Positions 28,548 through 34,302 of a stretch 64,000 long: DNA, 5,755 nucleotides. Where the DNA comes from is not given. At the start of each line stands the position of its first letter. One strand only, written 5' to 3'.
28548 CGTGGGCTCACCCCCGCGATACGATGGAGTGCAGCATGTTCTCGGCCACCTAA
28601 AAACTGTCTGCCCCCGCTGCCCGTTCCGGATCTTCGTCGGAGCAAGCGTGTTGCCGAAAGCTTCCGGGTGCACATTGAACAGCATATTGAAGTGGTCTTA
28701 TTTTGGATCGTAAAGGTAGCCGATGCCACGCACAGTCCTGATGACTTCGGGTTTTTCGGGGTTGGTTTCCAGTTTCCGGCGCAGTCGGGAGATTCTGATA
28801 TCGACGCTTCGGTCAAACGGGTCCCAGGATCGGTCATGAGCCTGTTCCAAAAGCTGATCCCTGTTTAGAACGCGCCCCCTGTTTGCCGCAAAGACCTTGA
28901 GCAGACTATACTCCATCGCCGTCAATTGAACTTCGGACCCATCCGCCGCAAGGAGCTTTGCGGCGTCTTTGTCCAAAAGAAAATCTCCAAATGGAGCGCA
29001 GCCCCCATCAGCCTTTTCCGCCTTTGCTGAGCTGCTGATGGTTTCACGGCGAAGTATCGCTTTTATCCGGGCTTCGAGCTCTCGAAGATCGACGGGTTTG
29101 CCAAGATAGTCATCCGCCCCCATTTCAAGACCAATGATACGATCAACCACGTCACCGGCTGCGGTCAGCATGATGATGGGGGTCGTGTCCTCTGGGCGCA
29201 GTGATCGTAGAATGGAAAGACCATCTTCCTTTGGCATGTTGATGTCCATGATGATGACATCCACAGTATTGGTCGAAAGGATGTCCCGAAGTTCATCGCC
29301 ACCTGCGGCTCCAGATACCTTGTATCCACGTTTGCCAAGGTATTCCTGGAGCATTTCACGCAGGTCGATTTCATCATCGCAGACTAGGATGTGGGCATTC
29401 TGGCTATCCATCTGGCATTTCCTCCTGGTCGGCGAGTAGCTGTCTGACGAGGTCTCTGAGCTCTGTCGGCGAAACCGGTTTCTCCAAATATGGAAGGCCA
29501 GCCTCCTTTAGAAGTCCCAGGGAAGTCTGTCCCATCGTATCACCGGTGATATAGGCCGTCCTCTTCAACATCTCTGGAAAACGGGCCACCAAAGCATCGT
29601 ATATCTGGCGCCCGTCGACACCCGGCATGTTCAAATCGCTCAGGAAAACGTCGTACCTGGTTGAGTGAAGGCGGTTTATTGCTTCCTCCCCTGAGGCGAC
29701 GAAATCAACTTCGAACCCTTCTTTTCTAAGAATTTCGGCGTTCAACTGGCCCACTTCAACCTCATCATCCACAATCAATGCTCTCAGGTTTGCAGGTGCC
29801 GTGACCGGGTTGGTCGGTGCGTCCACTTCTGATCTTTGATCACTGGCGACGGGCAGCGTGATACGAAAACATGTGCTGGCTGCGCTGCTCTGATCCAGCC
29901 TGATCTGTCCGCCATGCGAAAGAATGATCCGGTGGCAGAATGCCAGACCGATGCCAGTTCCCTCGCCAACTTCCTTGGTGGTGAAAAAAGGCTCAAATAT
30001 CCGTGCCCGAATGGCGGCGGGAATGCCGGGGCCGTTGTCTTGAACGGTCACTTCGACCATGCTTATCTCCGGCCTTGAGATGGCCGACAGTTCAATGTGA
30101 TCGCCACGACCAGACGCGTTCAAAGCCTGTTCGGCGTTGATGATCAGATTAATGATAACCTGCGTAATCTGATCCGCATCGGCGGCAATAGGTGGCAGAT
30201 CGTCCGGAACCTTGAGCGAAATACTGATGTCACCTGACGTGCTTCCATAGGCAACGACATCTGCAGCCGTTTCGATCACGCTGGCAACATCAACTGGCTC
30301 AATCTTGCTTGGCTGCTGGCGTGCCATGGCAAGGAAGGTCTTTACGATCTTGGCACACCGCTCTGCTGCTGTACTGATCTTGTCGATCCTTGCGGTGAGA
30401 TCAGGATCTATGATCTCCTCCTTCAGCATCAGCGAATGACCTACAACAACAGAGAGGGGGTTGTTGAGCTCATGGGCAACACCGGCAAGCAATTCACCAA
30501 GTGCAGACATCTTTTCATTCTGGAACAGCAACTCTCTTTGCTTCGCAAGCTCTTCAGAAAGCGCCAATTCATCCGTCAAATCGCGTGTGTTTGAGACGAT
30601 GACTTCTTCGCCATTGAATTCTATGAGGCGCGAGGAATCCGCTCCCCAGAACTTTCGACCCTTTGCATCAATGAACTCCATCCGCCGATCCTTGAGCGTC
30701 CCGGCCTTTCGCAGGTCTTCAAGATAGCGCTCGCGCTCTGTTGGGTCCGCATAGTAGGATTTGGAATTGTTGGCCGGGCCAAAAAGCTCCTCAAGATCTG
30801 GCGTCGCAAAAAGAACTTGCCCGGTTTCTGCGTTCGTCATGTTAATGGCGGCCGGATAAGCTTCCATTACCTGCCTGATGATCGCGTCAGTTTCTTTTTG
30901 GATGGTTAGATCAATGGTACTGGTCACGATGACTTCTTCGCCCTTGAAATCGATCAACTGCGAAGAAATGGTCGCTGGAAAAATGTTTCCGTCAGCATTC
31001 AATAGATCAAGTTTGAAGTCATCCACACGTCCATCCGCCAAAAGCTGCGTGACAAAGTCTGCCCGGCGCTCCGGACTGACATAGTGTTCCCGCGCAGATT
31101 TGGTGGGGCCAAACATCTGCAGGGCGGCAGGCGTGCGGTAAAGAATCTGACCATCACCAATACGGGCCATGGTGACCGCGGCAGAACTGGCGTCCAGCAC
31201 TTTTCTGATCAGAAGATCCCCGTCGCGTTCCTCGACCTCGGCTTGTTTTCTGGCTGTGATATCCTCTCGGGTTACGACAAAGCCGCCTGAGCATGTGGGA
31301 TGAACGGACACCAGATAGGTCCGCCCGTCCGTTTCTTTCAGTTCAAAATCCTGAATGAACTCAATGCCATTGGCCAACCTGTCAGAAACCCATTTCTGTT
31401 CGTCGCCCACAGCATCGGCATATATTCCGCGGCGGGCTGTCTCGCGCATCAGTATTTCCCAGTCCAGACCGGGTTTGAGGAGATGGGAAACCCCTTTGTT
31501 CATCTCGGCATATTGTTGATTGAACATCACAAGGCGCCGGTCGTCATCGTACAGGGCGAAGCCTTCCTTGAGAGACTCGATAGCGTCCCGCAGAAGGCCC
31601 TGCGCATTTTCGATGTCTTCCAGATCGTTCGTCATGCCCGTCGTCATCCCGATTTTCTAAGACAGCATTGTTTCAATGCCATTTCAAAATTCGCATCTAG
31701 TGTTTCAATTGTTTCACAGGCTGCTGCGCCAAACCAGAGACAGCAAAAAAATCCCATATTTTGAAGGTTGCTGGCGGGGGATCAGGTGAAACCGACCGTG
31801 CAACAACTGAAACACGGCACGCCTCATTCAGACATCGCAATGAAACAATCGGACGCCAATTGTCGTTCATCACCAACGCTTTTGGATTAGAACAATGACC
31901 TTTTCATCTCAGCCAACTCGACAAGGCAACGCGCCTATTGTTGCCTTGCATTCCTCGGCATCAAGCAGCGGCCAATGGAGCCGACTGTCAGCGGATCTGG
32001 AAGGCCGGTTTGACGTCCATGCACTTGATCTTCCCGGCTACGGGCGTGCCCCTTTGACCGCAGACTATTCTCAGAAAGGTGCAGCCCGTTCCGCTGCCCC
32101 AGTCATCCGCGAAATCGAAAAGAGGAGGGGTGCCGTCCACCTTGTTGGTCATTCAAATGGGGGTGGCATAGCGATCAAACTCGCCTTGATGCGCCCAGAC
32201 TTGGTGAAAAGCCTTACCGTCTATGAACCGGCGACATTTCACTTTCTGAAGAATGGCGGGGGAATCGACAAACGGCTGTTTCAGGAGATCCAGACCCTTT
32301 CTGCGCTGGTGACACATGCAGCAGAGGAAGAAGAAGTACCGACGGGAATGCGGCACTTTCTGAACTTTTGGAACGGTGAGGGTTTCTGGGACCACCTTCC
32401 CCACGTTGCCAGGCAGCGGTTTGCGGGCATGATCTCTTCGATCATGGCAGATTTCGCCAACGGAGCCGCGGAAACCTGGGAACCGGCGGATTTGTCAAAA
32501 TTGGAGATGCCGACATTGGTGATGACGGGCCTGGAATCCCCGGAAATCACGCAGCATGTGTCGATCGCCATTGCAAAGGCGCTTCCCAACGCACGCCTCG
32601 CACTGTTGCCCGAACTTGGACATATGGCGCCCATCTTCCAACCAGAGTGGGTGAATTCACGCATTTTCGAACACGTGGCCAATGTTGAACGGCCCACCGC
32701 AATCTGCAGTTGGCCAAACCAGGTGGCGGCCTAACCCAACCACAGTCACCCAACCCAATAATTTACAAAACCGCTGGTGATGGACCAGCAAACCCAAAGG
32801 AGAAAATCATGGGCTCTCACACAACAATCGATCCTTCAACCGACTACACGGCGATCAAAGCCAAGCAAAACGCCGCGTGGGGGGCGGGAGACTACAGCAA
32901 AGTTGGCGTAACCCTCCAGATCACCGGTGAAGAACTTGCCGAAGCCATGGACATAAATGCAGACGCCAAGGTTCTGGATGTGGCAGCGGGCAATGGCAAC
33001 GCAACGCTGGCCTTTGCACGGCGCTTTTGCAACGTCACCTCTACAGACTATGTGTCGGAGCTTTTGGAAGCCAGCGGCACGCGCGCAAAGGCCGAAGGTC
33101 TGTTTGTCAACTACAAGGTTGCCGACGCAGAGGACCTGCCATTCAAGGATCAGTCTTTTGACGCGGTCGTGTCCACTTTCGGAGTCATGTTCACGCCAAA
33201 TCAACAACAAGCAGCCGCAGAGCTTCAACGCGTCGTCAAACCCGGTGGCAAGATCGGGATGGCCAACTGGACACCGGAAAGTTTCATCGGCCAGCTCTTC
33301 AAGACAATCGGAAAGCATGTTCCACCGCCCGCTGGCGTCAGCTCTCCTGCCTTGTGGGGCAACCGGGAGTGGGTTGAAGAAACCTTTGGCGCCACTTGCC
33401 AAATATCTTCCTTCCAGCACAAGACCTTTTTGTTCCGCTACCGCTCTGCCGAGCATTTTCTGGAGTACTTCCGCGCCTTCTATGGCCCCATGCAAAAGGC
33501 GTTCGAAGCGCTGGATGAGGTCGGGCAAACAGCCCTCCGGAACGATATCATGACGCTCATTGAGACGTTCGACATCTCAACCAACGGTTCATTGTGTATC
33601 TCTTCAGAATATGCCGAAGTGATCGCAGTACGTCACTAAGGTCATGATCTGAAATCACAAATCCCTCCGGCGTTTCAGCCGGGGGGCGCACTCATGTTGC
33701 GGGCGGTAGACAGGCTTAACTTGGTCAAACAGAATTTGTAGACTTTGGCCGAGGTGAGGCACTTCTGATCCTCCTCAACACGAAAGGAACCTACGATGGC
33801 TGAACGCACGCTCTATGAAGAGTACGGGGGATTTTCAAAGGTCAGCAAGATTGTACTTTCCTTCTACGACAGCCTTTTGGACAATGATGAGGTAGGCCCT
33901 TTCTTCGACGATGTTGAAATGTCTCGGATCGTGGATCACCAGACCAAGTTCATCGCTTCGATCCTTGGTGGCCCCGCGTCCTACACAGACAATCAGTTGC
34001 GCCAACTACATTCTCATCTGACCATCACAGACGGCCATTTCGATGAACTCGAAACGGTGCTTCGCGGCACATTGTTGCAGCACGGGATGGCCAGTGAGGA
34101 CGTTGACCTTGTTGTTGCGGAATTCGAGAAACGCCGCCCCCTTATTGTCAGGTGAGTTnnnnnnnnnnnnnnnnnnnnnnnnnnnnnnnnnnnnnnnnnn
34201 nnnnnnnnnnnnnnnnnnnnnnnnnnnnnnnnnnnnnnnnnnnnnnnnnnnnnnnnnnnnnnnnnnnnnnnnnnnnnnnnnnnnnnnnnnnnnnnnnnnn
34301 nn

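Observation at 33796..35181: Truncated hemoglobin plus PAS-coiled-coil-adenylyl cyclase: a candidate split, globin-gated analogue of soluble guanylate cyclase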

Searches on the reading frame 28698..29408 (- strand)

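Call 32: search_protein_families(library=pfam, proteins=[window:28698-29408:-], max_evalue=0.001)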
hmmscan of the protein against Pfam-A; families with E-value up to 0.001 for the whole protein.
window:28698-29408:- (236 aa): 2 families
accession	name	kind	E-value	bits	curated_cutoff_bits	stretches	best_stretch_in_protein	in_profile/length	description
PF00072.30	Response_reg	-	6.7e-30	104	30.2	1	7-116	1-111/111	Response regulator receiver domain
PF00486.34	Trans_reg_C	-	1e-24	86.8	26.2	1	157-232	1-76/77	Transcriptional regulatory protein, C terminal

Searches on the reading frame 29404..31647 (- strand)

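Call 3: search_protein_families(library=pfam, proteins=[window:29404-31647:-], max_evalue=0.01)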
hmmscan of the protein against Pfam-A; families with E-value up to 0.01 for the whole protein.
window:29404-31647:- (747 aa): 7 families
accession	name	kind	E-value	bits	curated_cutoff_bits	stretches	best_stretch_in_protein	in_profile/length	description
PF02518.31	HATPase_c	-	1.3e-22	80.8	26.4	1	490-601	2-110/111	Histidine kinase-, DNA gyrase B-, and HSP90-like ATPase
PF12860.13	PAS_7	-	2.4e-18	66.8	27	1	23-137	1-114/115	PAS fold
PF00072.30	Response_reg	-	5.8e-17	62.3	30.2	1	624-734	2-110/111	Response regulator receiver domain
PF00512.31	HisKA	-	6.2e-12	45.8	26.9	1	383-445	2-64/66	His Kinase A (phospho-acceptor) domain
PF13188.13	PAS_8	-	1.2e-09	38.2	21.8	0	146-187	2-40/65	PAS domain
PF13426.13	PAS_9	-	2.8e-08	34.4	27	1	164-248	9-102/103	PAS domain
PF06003.18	SMN_Tudor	-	0.006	17.1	22.7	0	210-241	7-36/58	Survival motor neuron protein (SMN), Tudor domain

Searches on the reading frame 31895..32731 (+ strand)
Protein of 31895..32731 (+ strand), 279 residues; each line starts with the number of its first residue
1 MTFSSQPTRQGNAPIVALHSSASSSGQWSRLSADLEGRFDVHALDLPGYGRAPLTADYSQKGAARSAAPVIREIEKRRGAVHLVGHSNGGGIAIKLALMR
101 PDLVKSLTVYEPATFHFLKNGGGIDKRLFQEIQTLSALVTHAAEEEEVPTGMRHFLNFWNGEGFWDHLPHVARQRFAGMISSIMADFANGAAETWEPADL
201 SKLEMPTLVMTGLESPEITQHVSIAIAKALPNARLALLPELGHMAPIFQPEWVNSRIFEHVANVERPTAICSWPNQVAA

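Call 3: search_protein_families(library=pfam, proteins=[window:31895-32731:+], max_evalue=0.01)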
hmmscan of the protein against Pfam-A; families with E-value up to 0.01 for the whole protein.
window:31895-32731:+ (279 aa): 4 families
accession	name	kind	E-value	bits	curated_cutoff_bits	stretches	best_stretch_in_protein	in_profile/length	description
PF00561.26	Abhydrolase_1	-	1.7e-18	67.6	25.8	1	14-248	2-243/245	alpha/beta hydrolase fold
PF12697.13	Abhydrolase_6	-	1.4e-17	65.5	26.3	1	15-254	1-215/217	Alpha/beta hydrolase family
PF12146.15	Hydrolase_4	-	2.4e-09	37.3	27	1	13-113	5-110/239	Serine aminopeptidase, S33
PF00975.26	Thioesterase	-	2e-05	25.4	26.4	1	14-98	2-85/226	Thioesterase domain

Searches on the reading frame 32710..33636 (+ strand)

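Call 3: search_protein_families(library=pfam, proteins=[window:32710-33636:+], max_evalue=0.01)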
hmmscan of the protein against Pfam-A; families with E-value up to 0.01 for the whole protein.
window:32710-33636:+ (309 aa): 10 families
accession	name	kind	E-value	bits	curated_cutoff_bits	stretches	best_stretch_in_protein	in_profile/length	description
PF08241.18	Methyltransf_11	-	5.1e-24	85.2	21.2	1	89-182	1-93/95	Methyltransferase domain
PF13649.12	Methyltransf_25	-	8.7e-22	78.1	27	1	88-180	1-97/97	Methyltransferase domain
PF01209.24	Ubie_methyltran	-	5.4e-16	59.1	20.1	1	80-183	43-150/233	ubiE/COQ5 methyltransferase family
PF13847.12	Methyltransf_31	-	2.1e-14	53.9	27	1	83-186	2-111/145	Methyltransferase domain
PF08242.18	Methyltransf_12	-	6.2e-11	43.3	30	1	89-182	1-98/98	Methyltransferase domain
PF13489.12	Methyltransf_23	-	6.4e-08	32.9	27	1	78-198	15-130/164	Methyltransferase domain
PF03848.20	TehB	-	5e-06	26.5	20.4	1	68-180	14-128/193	Tellurite resistance protein TehB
PF05148.21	Methyltransf_8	-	0.00077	19.8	27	1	136-186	109-158/219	Hypothetical methyltransferase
PF07021.18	MetW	-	0.0073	16.4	21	0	82-176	11-102/193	Methionine biosynthesis protein MetW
PF01135.25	PCMT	-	0.0091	16.2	20.3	0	77-159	66-152/210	Protein-L-isoaspartate(D-aspartate) O-methyltransferase (PCMT)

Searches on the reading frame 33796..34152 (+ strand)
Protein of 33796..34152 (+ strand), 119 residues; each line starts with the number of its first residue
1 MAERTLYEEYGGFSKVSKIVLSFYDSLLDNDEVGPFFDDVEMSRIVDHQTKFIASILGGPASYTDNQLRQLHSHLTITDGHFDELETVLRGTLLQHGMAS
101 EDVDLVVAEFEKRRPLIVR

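Call 3: search_protein_families(library=pfam, proteins=[window:33796-34152:+], max_evalue=0.01)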
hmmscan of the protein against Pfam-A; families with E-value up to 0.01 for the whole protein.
window:33796-34152:+ (119 aa): 1 family
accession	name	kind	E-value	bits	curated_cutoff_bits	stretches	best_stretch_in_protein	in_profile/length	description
PF01152.27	Bac_globin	-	7e-14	52.5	21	1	5-110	1-112/121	Bacterial-like globin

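Call 4: search_protein_families(library=ncbifam, proteins=[window:33796-34152:+], max_evalue=0.01)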
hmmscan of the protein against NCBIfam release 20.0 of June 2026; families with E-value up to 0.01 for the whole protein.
window:33796-34152:+ (119 aa): 0 families

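Call 8: search_solved_structures(query=window:33796-34152:+, show_alignments=3, max_evalue=0.1)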
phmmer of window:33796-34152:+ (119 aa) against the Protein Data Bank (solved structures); distinct sequences matched with E-value up to 0.1: 34.
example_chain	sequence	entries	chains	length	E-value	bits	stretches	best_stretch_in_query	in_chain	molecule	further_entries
5ab8_A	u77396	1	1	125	2e-13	54.1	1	5-106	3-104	GROUP 1 TRUNCATED HEMOGLOBIN GLBN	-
1idr_A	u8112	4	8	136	2.1e-13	54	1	5-106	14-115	HEMOGLOBIN HBN | Hemoglobin-like protein HbN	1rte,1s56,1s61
2gkm_A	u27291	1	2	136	7.7e-13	52.2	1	5-106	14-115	Hemoglobin-like protein HbN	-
2gln_A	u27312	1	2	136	1.5e-12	51.3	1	5-106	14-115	Hemoglobin-like protein HbN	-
2gkn_A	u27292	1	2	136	2e-12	50.8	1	5-106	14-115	Hemoglobin-like protein HbN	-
2gl3_A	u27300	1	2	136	7.6e-12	49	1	5-106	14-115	Hemoglobin-like protein HbN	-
1s69_A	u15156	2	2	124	8.1e-12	48.9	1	5-103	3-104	Cyanoglobin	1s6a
3aq5_A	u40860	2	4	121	9e-12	48.8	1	4-104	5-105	Group 1 truncated hemoglobin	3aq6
2hz2_A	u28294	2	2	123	9e-12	48.8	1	5-103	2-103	Cyanoglobin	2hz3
3aq8_A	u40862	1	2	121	9e-12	48.8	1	4-104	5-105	Group 1 truncated hemoglobin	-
1mwb_A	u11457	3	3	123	9.6e-12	48.7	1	5-103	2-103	Cyanoglobin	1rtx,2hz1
3aq9_A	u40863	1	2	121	2.4e-11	47.4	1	4-104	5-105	Group 1 truncated hemoglobin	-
3aq7_A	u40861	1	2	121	3.3e-11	47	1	4-104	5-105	Group 1 truncated hemoglobin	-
1dlw_A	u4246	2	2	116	5.3e-11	46.3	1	6-114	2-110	HEMOGLOBIN | MYOGLOBIN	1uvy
4xdi_A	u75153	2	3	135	2.2e-09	41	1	5-117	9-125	Chlamydomonas reinhardtii THB1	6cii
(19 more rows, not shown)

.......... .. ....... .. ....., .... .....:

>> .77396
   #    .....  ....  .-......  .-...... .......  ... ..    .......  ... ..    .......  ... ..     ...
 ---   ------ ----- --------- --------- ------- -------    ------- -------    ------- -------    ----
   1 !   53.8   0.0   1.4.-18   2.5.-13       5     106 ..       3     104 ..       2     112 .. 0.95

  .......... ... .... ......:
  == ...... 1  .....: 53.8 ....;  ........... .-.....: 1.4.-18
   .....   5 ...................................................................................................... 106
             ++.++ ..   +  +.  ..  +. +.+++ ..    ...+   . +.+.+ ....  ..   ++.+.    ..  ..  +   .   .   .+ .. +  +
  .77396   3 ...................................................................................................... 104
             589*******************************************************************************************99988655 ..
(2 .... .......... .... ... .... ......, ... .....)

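Call 9: find_homologous_proteins(query=window:33796-34152:+)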
Query window:33796-34152:+ (119 aa): 442 proteins with E <= 0.001 among 445 candidates; the best 120 are listed.
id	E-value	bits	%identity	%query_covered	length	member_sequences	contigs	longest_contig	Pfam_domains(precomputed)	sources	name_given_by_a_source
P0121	1.4e-71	256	100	100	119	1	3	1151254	PF01152.28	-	-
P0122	4.4e-64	232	89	100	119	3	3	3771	PF01152.28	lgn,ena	-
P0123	6.0e-64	231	89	100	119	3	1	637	PF01152.28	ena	-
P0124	8.5e-63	228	87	100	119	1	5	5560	PF01152.28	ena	-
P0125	9.4e-62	224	86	100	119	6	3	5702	PF01152.28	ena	-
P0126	1.8e-61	223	83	100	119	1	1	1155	PF01152.28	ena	-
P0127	2.3e-61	223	83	100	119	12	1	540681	PF01152.28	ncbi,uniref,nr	ncbi:group 1 truncated hemoglobin [uncultured Ruegeria sp.]|uniref:group I truncated hemoglobin n=1 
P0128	6.1e-61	222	85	100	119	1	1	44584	PF01152.28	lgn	-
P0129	1.6e-60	220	83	100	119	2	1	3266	PF01152.28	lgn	-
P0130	2.3e-60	220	84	100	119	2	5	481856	PF01152.28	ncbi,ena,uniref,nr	ncbi:group 1 truncated hemoglobin [uncultured Roseobacter sp.]|uniref:group I truncated hemoglobin n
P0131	2.4e-60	220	85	100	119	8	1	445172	PF01152.28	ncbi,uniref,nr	ncbi:group 1 truncated hemoglobin [uncultured Tateyamaria sp.]|uniref:group I truncated hemoglobin n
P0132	2.9e-60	220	85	99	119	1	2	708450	PF01152.28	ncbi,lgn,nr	ncbi:putative cyanoglobin [Rhodobacteraceae bacterium KLH11]|nr:putative cyanoglobin [Rhodobacterace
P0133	4.1e-60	219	85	100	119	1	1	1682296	PF01152.28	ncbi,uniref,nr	ncbi:group 1 truncated hemoglobin [uncultured Tateyamaria sp.]|uniref:group I truncated hemoglobin n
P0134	2.1e-59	217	83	100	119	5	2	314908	PF01152.28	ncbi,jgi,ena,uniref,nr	ncbi:group 1 truncated hemoglobin [Ruegeria sp. EL01]|jgi:hemoglobin|uniref:group I truncated hemogl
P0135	2.8e-59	216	84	99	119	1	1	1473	PF01152.28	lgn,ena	-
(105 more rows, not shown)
